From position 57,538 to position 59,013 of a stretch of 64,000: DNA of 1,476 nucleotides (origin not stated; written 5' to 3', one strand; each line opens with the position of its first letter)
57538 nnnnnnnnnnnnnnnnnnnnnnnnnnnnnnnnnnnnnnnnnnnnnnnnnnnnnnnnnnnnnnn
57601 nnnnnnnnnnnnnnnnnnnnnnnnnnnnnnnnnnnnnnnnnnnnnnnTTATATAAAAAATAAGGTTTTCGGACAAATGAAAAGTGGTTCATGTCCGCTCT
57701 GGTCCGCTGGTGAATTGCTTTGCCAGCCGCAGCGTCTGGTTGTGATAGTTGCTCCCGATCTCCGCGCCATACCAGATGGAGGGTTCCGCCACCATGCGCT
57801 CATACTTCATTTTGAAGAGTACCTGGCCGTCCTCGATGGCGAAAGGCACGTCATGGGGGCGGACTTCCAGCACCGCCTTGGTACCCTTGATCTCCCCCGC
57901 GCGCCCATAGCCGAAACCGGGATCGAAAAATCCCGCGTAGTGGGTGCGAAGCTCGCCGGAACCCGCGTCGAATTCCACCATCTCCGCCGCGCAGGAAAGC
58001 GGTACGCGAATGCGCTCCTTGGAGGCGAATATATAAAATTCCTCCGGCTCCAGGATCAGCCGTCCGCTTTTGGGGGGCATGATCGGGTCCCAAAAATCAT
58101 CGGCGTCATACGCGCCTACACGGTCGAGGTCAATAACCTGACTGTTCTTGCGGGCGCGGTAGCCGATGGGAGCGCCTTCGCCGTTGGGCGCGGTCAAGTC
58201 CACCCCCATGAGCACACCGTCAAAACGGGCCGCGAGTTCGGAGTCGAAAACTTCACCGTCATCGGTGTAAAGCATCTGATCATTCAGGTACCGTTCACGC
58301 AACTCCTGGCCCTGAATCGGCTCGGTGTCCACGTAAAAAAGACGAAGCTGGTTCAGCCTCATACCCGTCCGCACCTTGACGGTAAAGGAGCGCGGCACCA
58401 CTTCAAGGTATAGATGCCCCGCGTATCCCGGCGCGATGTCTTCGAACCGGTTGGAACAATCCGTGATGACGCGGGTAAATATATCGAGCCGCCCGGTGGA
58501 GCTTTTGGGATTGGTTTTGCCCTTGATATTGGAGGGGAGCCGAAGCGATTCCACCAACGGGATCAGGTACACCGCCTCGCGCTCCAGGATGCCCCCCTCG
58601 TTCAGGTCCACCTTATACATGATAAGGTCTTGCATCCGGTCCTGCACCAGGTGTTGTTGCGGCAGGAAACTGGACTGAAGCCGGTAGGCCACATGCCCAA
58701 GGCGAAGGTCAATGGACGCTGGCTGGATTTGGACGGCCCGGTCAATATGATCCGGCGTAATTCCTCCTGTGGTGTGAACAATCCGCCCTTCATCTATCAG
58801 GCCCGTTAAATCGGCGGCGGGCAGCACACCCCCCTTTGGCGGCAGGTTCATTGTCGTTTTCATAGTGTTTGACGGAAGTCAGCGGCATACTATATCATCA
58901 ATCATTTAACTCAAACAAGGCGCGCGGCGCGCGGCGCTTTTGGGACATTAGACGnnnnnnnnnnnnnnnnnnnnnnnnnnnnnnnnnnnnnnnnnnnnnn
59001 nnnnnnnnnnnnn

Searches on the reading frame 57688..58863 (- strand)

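Call 36: search_protein_families(library=pfam, proteins=[window:57688-58863:-], max_evalue=0.00001)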
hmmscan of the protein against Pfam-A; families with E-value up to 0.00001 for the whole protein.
window:57688-58863:- (391 aa): 3 families
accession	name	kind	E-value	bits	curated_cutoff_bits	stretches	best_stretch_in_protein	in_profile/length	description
PF22569.1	DCD_C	-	2.7e-72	242.6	22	1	212-384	22-192/192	2'-deoxycytidine 5'-triphosphate deaminase (DCD), C-terminal domain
PF06559.16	DCD_N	-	2.9e-62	209.8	21.4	1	12-176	3-161/164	2'-deoxycytidine 5'-triphosphate deaminase (DCD) N-terminal domain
PF22769.1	DCD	-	2e-55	187.5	27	2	38-176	19-151/153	dCTP deaminase-like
